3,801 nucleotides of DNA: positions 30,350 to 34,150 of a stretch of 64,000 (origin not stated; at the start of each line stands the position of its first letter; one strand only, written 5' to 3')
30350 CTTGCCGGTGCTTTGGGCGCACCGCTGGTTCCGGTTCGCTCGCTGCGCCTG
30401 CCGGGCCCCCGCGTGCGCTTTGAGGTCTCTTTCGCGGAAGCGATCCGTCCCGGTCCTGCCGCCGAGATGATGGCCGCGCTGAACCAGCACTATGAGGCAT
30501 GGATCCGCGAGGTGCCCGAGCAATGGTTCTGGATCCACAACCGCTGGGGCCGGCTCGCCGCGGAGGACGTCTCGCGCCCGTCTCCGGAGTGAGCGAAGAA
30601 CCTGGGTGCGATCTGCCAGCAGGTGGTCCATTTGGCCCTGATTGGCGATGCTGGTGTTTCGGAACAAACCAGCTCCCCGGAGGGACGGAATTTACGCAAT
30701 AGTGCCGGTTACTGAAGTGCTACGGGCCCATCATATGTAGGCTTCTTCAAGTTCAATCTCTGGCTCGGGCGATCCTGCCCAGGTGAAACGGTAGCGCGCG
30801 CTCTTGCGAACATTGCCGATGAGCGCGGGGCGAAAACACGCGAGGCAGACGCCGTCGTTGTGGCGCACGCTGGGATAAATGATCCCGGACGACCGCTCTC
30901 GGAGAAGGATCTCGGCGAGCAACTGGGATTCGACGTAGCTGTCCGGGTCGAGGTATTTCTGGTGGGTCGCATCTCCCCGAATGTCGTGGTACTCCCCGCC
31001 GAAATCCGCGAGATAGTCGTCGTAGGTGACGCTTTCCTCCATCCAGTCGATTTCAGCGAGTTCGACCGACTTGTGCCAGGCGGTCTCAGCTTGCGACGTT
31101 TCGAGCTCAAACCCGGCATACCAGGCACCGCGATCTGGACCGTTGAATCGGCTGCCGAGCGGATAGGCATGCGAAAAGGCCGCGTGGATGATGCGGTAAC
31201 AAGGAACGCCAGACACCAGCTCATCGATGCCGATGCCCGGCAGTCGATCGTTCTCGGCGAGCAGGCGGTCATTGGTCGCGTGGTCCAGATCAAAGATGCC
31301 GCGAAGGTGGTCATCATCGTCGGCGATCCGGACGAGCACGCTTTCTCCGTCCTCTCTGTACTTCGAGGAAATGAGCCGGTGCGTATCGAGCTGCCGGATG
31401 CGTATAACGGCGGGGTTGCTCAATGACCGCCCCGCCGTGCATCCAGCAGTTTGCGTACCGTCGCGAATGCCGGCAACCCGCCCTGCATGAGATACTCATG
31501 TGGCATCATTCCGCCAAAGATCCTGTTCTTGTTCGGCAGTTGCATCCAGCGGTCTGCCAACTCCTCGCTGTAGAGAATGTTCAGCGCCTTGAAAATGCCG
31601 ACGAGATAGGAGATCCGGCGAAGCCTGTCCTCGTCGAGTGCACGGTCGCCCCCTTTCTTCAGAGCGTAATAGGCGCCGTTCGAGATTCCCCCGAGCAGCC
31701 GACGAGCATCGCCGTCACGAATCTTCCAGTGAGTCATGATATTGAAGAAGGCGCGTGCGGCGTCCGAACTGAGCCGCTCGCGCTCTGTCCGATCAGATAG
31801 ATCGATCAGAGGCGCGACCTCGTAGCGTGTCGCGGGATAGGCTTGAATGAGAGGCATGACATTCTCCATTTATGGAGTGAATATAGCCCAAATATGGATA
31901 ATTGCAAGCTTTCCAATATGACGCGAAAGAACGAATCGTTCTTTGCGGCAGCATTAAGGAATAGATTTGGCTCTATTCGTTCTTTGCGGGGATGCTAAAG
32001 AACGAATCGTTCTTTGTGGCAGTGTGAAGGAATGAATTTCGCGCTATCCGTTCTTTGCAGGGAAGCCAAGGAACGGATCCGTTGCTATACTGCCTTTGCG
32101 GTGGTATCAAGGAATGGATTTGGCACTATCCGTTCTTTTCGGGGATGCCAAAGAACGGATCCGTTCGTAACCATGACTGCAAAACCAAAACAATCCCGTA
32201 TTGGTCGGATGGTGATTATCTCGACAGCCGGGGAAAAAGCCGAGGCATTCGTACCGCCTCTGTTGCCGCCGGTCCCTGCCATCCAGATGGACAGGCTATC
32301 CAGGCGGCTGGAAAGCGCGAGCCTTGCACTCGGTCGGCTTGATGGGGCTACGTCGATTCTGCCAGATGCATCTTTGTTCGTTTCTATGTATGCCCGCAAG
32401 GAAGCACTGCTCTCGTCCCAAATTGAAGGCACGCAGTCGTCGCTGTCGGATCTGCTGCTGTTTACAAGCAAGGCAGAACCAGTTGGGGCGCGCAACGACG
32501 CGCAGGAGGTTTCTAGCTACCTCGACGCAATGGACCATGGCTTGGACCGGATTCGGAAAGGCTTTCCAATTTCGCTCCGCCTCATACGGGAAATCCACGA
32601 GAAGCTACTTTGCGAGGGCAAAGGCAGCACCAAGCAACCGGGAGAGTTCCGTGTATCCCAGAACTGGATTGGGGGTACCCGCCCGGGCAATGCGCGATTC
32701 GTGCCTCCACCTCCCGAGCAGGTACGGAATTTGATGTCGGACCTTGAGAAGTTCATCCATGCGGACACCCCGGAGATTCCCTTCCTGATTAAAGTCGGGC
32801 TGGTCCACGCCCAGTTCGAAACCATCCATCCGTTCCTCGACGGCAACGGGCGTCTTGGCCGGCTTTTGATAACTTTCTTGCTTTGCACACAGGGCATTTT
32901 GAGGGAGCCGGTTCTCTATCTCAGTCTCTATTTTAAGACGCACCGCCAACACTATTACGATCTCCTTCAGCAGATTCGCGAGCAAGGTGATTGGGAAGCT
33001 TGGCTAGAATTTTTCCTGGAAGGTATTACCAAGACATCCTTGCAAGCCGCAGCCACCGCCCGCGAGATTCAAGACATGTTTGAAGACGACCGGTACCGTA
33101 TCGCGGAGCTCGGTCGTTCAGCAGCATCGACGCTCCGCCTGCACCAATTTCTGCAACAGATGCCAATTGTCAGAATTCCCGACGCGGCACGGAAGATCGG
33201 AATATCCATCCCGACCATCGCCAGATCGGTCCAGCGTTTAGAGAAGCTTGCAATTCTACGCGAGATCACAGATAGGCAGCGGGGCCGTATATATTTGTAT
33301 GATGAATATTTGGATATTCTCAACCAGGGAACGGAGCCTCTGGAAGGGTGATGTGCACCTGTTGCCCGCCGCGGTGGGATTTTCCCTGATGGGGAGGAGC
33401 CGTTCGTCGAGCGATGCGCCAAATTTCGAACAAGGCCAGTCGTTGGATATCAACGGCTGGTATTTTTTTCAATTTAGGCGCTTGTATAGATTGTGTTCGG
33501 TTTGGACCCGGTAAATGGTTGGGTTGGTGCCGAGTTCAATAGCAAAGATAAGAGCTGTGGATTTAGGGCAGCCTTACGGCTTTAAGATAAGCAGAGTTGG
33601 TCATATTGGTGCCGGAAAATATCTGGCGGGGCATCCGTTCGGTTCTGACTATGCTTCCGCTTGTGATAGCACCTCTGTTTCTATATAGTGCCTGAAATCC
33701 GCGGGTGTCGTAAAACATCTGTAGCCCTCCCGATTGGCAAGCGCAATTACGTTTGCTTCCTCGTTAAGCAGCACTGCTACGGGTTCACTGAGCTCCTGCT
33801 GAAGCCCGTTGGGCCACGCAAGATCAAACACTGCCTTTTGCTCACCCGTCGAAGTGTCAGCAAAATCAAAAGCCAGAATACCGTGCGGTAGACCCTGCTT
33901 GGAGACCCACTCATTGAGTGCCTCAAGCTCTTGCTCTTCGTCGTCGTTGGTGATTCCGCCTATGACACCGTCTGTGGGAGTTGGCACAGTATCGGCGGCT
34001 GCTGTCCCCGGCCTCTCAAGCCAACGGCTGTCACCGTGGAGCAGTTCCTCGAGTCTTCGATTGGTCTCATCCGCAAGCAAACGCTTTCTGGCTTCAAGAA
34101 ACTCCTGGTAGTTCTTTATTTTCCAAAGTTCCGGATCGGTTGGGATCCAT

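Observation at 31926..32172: Seven-unit palindromic repeat array occupying the whole RES/Xre - fic intergenic region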

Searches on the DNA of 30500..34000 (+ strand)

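Call 4: search_rna_families(source=window, start=30500, end=34000, threshold=evalue, max_evalue=10)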
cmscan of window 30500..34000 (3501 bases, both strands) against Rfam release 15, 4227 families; matches with E-value up to 10: 0.
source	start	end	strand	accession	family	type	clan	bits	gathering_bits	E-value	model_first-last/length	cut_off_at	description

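Call 14: search_dna_similar(query=window:31880-32200:+, collection=plasmids, mode=distant, max_evalue=0.01, max_rows=40)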
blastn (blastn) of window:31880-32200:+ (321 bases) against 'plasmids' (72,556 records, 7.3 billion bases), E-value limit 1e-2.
No match.

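Call 15: search_dna_similar(query=window:30700-33400:+, collection=plasmids, mode=distant, max_rows=30)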
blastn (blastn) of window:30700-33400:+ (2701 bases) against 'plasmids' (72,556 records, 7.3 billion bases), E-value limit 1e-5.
Records with a match: 145; places in all: 156; records where one place covers at least 80% of the query: 0.
Best place of each record, by identity: 90-95% 1; 80-90% 14; 60-80% 130.
By first word of the organism name: Sinorhizobium 53; Agrobacterium 30; Rhizobium 28; Methylocystis 4; Rhodococcus 3; Arthrobacter 3; Neorhizobium 2; Paracoccus 2; Rhodoferax 2; Halanaeroarchaeum 2; and 15 more.
By predicted mobility (MOB-suite, as given by PLSDB): conjugative 96; non-mobilizable 41; mobilizable 8.
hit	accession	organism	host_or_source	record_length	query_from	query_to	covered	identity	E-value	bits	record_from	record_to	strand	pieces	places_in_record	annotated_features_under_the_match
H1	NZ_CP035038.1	Sinorhizobium fredii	single cell,soil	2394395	1676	2394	27%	65.6%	1e-35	159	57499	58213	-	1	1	none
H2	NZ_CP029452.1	Sinorhizobium fredii CCBAU 25509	Glycine soja,cell culture,plant root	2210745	1676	2394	27%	65.5%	6e-34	155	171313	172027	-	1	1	record has no annotation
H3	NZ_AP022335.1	Methylosinus sp. C49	-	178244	1626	2324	26%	66.9%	5e-35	159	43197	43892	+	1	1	Fic family protein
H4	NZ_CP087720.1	Roseomonas sp. OT10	single cell,human skin swab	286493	1675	2336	25%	67.2%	1e-43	187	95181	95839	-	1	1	Fic family protein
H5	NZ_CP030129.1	Indioceanicola profundi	sediment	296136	1676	2358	25%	64.6%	2e-20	110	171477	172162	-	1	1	Fic family protein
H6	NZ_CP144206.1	Sinorhizobium chiapasense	mixed culture,rhizosphere soil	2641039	1676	2327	24%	66.8%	3e-37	165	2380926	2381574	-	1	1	none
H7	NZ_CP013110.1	Sinorhizobium americanum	Vachellia farnesiana,cell culture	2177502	1676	2337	25%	65.6%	7e-33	150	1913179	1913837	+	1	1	record has no annotation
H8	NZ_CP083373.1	Ensifer canadensis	Melilotus albus,Cell Culture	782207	1676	2327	24%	66.5%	9e-32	148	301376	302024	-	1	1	Fic family protein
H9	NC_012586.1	Sinorhizobium fredii NGR234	-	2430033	1678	2327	24%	66.7%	5e-41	178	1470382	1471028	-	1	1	record has no annotation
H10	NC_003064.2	Agrobacterium fabrum str. C58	-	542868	1676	2319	24%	67.0%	2e-39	172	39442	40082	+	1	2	Fic family protein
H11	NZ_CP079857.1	Agrobacterium fabrum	-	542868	1676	2319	24%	67.0%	2e-39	172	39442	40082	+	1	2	Fic family protein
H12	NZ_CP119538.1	Agrobacterium fabrum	-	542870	1676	2319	24%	67.0%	2e-39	172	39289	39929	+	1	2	Fic family protein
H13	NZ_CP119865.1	Agrobacterium fabrum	-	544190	1676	2319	24%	67.0%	2e-39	172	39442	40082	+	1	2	Fic family protein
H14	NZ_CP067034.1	Agrobacterium fabrum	-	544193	1676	2319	24%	67.0%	2e-39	172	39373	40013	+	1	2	Fic family protein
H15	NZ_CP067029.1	Agrobacterium fabrum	-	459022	1676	2319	24%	67.0%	2e-39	172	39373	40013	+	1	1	Fic family protein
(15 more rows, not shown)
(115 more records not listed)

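Call 70: get_annotated_region(hit=H10, flank=1500)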
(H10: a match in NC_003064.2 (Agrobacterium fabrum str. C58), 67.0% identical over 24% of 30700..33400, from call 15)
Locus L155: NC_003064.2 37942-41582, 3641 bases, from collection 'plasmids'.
description: Agrobacterium fabrum str. C58 plasmid At, complete sequence
organism: Agrobacterium fabrum str. C58 (NCBI taxid 176299)
taxonomy: Bacteria; Pseudomonadota; Alphaproteobacteria; Hyphomicrobiales; Rhizobiaceae; Agrobacterium; Agrobacterium fabrum; Agrobacterium fabrum str. C58
host: -; source: -; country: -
typing (MOB-suite, as given by PLSDB): conjugative; relaxase MOBQ; mating-pair formation MPF_T
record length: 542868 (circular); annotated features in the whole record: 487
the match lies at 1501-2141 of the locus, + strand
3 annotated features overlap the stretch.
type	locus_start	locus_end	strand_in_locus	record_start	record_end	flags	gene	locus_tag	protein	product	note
CDS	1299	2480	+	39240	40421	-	-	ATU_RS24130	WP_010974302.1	Fic family protein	-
CDS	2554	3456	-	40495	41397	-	-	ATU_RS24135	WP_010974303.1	plasmid partitioning protein RepB C-terminal domain-containing protein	-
CDS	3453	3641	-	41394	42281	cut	-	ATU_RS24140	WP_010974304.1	plasmid partitioning protein RepB C-terminal domain-containing protein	-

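Call 71: get_annotated_region(hit=H4, flank=1500)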
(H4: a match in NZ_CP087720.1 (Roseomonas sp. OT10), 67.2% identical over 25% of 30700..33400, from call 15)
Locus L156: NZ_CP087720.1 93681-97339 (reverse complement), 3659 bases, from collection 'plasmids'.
description: Roseomonas sp. OT10 plasmid pOT10-1, complete sequence
organism: Roseomonas sp. OT10 (NCBI taxid 2897332)
taxonomy: Bacteria; Pseudomonadota; Alphaproteobacteria; Rhodospirillales; Acetobacteraceae; Roseomonas; Roseomonas sp. OT10
host: -; source: single cell,human skin swab; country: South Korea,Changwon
typing (MOB-suite, as given by PLSDB): non-mobilizable
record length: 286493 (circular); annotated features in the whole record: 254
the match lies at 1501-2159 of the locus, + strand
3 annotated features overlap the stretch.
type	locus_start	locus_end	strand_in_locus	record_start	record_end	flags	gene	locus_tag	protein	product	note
CDS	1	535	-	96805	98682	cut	-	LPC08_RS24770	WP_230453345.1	DEAD/DEAH box helicase family protein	-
CDS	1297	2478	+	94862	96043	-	-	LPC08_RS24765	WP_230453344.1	Fic family protein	-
CDS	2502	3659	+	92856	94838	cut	-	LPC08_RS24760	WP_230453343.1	AAA family ATPase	-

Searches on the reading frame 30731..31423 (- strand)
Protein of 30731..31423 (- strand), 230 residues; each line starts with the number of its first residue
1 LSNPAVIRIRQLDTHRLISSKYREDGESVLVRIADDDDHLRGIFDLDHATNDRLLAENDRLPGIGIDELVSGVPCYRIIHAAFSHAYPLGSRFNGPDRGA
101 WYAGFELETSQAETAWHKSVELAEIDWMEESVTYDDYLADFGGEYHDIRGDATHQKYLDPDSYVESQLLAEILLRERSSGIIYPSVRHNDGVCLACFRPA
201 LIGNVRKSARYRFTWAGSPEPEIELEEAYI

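Call 11: search_protein_families(library=pfam, proteins=[window:30731-31423:-], max_evalue=0.01)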
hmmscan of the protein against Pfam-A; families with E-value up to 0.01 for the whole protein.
window:30731-31423:- (230 aa): 1 family
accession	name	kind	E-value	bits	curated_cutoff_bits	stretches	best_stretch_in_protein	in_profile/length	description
PF08808.17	RES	-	1e-27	97.5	23.2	1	75-215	2-156/157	RES domain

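Call 40: search_protein_families(library=padloc, proteins=[window:30731-31420:-], max_evalue=0.00001)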
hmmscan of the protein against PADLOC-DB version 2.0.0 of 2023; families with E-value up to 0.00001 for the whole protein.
window:30731-31420:- (229 aa): 0 families

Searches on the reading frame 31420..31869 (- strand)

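Call 11: search_protein_families(library=pfam, proteins=[window:31420-31869:-], max_evalue=0.01)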
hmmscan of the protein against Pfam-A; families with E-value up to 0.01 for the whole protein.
window:31420-31869:- (149 aa): 2 families
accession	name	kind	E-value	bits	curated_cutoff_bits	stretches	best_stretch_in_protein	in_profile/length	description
PF20432.4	Xre-like-HTH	-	1.2e-06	29.1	25.8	1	38-91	12-63/63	Antitoxin Xre-like helix-turn-helix domain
PF09722.15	Xre_MbcA_ParS_C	-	1.4e-06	28.6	24.5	1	100-148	7-51/51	Antitoxin Xre/MbcA/ParS C-terminal toxin-binding domain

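Call 40: search_protein_families(library=padloc, proteins=[window:31420-31866:-], max_evalue=0.00001)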
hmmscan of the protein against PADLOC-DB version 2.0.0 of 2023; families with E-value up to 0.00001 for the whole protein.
window:31420-31866:- (148 aa): 0 families
